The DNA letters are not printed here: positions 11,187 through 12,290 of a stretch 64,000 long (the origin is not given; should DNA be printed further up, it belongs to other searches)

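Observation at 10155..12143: Glycolipid synthase (UgtP/MGDG-synthase-type GT28) fused to a PHP-family phosphoesterase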

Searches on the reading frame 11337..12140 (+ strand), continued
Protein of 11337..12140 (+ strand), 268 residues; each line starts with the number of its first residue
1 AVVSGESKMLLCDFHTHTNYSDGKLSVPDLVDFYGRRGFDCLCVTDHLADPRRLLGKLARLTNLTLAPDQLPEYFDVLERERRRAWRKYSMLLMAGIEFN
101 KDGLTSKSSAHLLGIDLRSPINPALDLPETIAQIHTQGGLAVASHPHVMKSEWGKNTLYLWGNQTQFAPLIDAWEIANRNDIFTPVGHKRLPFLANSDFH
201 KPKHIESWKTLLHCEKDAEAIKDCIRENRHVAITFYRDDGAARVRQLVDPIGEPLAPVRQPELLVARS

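Call 65: find_encoding_contigs(protein=P0440, flank=5000, max_places=1)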
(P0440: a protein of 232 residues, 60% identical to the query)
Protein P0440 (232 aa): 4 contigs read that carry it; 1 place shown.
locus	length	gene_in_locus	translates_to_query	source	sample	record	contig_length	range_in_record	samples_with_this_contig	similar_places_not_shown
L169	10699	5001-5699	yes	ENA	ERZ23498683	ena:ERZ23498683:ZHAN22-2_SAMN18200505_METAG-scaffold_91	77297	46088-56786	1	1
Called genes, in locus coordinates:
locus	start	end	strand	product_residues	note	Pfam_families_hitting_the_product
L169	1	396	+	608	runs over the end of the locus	PF07715:Plug, PF00593:TonB_dep_Rec_b-barrel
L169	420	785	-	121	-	PF22746:SHOCT-like_DUF2089-C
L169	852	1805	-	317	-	PF13349:DUF4097, PF22746:SHOCT-like_DUF2089-C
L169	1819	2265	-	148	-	PF22747:Zn_ribbon_DUF2089, PF09862:DUF2089, PF22746:SHOCT-like_DUF2089-C (weak)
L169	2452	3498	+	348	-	-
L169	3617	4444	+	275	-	PF12849:PBP_like_2, PF01547:SBP_bac_1 (weak), PF13531:SBP_bac_11, PF12727:PBP_like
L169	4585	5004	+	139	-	PF02142:MGS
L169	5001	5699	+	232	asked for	PF02811:PHP (weak)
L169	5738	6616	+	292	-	PF00528:BPD_transp_1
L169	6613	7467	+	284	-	PF00528:BPD_transp_1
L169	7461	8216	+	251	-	PF00005:ABC_tran, PF02463:SMC_N (faint), PF13304:AAA_21 (weak)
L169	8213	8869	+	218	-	PF01895:PhoU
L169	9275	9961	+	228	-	PF00072:Response_reg, PF00486:Trans_reg_C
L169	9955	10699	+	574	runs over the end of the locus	PF16736:sCache_like (weak), PF00672:HAMP, PF00989:PAS, PF08448:PAS_4, PF13426:PAS_9, PF14501:HATPase_c_5 (faint), PF00512:HisKA, PF02518:HATPase_c, +1 more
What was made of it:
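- In a WOR-3 genome the PHP gene lies inside the pstS...pstCAB-phoU operon (call 65). The PHP gene lies inside a pst operon without any GT (L169, call 65). It does not explain the PHP gene in a pst operon without a GT (call 65).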

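Call 70: find_encoding_contigs(protein=P0422, flank=5000, max_places=1)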
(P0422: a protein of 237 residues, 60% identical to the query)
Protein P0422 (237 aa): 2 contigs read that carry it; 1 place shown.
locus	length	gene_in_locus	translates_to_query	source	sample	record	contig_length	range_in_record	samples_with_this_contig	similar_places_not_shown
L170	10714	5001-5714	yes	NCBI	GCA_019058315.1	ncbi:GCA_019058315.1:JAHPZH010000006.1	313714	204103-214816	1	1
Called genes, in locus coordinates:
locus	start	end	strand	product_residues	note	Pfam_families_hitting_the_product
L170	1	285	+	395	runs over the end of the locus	PF13531:SBP_bac_11, PF13416:SBP_bac_8 (weak)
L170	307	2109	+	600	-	PF00528:BPD_transp_1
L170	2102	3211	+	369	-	PF00005:ABC_tran, PF08402:TOBE_2 (weak)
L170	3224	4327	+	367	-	PF00005:ABC_tran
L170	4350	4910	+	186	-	-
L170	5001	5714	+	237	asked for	PF02811:PHP (weak)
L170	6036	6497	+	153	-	PF13404:HTH_AsnC-type, PF13412:HTH_24, PF01037:AsnC_trans_reg, PF22482:AsnC_trans_reg_3 (weak)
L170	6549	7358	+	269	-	PF17032:Zn_ribbon_15 (faint), PF09723:Zn_ribbon_8 (faint), PF18912:DZR_2 (faint), PF12773:DZR (weak), PF13639:zf-RING_2 (weak)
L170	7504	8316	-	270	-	PF01493:GXGXG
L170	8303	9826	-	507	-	PF12837:Fer4_6 (weak), PF00037:Fer4 (faint), PF12838:Fer4_7 (weak), PF14697:Fer4_21 (weak), PF01645:Glu_synthase, PF04898:Glu_syn_central (weak)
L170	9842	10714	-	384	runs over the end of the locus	PF00310:GATase_2, PF13522:GATase_6 (weak)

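Call 71: find_encoding_contigs(protein=P0490, flank=5000, max_places=1)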
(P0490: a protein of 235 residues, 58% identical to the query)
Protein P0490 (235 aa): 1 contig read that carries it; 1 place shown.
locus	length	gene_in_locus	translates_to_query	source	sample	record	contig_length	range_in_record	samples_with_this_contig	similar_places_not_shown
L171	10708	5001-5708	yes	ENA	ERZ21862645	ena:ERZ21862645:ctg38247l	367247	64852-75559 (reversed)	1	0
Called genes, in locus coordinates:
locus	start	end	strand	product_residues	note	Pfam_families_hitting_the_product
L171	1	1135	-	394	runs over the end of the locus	PF00724:Oxidored_FMN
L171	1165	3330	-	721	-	PF20256:MoCoBD_2, PF02738:MoCoBD_1, PF20256:MoCoBD_2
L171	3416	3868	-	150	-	PF00111:Fer2, PF13085:Fer2_3 (weak), PF01799:Fer2_2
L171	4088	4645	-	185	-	PF00440:TetR_N, PF16295:TetR_C_10, PF22604:TetR_HI_0893_C (weak)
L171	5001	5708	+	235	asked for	PF02811:PHP (weak)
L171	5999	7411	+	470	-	PF02321:OEP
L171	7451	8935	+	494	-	PF07732:Cu-oxidase_3, PF00394:Cu-oxidase, PF07731:Cu-oxidase_2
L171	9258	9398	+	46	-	-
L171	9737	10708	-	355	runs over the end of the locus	PF00561:Abhydrolase_1, PF12146:Hydrolase_4, PF12697:Abhydrolase_6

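Call 72: find_encoding_contigs(protein=P0454, flank=5000, max_places=1)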
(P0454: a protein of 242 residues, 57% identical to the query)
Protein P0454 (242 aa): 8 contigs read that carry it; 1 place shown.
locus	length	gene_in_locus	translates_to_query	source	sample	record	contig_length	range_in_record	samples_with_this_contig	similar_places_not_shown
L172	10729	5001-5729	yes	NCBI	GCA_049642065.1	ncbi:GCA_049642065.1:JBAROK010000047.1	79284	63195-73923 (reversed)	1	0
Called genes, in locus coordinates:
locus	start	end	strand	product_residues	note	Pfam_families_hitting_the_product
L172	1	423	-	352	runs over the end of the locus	PF01791:DeoC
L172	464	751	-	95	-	-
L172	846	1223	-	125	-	PF07238:PilZ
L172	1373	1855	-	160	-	PF22091:DUF6941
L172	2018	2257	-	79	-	-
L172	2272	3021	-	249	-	PF01925:TauE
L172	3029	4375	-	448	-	PF05359:DUF748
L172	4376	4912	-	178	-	PF09835:DUF2062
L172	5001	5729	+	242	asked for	PF02811:PHP (weak)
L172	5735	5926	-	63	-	-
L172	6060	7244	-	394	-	PF05990:DUF900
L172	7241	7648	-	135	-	-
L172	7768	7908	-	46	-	-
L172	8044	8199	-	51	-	-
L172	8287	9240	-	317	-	PF11335:DUF3137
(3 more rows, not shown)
